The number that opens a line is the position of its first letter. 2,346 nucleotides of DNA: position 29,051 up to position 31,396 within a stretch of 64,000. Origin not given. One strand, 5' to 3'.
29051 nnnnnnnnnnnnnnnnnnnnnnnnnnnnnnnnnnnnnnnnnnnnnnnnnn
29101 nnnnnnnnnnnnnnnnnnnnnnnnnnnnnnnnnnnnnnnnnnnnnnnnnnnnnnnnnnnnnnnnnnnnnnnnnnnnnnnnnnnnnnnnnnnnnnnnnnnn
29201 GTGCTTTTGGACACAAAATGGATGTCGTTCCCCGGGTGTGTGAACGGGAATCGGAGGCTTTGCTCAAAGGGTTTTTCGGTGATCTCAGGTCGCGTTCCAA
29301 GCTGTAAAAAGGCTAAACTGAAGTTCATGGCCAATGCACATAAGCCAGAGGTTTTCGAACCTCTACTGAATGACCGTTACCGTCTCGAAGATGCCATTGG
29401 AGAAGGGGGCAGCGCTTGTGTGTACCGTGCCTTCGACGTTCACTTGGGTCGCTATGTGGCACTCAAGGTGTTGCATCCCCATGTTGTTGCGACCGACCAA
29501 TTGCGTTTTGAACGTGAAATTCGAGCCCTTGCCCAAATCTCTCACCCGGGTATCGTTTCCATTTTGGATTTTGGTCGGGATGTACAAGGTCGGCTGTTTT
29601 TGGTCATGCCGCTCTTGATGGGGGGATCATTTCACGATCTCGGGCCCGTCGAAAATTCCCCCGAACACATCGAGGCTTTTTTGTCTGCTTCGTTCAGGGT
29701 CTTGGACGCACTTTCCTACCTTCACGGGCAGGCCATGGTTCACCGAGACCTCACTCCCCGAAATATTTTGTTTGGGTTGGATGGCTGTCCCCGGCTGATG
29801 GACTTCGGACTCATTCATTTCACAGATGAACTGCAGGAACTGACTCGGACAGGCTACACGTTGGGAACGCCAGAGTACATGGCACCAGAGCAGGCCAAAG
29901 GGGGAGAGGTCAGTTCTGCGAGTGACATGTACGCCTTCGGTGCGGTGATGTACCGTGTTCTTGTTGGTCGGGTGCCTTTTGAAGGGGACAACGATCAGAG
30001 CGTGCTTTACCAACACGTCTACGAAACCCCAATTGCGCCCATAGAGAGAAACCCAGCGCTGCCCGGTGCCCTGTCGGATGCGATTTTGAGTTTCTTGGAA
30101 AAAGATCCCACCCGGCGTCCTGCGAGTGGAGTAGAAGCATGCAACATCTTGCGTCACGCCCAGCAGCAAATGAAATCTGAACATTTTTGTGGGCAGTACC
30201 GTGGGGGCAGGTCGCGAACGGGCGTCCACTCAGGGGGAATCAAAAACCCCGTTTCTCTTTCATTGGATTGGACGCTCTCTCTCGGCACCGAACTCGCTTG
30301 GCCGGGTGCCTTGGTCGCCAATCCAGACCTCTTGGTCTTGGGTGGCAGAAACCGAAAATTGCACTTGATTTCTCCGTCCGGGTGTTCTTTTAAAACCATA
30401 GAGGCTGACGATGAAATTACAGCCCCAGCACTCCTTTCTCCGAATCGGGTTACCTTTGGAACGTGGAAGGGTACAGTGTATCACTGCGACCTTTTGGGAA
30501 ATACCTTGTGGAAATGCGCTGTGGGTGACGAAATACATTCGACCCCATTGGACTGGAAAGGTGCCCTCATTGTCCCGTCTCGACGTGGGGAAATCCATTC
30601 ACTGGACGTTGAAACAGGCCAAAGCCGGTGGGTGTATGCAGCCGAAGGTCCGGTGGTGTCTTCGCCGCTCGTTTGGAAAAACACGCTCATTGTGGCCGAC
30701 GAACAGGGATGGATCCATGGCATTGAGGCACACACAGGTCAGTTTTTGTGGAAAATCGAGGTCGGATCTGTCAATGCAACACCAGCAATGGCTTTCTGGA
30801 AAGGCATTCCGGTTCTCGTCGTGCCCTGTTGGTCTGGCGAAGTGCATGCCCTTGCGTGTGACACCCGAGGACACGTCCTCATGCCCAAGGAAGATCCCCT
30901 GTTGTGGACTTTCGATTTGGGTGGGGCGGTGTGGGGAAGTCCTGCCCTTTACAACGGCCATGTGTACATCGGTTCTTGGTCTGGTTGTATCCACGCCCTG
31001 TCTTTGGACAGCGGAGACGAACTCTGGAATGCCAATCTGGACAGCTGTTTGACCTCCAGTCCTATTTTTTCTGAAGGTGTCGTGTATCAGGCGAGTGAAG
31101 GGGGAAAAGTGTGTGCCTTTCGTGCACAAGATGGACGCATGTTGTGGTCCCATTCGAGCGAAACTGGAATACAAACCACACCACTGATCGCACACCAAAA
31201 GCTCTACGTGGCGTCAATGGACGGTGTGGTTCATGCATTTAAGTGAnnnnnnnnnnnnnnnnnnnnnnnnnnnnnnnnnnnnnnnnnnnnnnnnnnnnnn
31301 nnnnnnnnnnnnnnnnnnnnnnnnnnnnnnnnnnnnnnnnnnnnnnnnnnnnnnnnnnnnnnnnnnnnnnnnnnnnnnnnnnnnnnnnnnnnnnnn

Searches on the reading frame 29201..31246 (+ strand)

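Call 41: search_protein_families(library=ncbifam, proteins=[window:29201-31246:+], max_evalue=1e-10)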
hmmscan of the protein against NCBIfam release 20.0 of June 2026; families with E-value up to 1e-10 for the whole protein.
window:29201-31246:+ (681 aa): 11 families
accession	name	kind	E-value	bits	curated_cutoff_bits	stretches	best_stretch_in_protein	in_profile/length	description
NF033483.0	PknB_PASTA_kin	equivalog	1.6e-71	242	450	1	55-326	4-274/563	Stk1 family PASTA domain-containing Ser/Thr kinase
NF052427.1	StpK7MSMEG_1200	equivalog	9.9e-47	159.7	900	1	59-326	8-274/601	serine/threonine protein kinase StpK7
NF047741.1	antiphage_MADS6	equivalog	2e-39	135.6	460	2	165-327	306-467/612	methylation-associated defense system protein kinase MAD6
NF053615.1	SerThrKinAfsKStmc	equivalog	4.3e-38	131.5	1300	1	66-308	21-256/809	protein serine/threonine kinase AfsK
TIGR03300.1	assembly_YfgL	equivalog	7.5e-36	123.6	285.2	2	580-680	60-160/377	outer membrane protein assembly factor BamB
TIGR03903.1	TOMM_kin_cyc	equivalog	1.6e-34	119.1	705.75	1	84-335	4-258/1267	TOMM system kinase/cyclase fusion protein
NF009651.0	PRK13184.1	equivalog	2.9e-32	111.6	839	1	58-309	2-279/932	serine/threonine-protein kinase PknD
NF038150.1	lanthi_synth_IV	equivalog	1.4e-30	106.3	650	1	51-323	182-459/851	class IV lanthionine synthetase LanL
NF008351.0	PRK11138.1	equivalog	5.7e-25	87.6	423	0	579-654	114-189/394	outer membrane protein assembly factor BamB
NF033442.0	BREX_PglW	equivalog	9.1e-12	43.5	990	0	55-189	509-640/1391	BREX system serine/threonine kinase PglW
NF038151.1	lanthi_synth_III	equivalog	5.5e-11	41.6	575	1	56-260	218-429/833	class III lanthionine synthetase LanKC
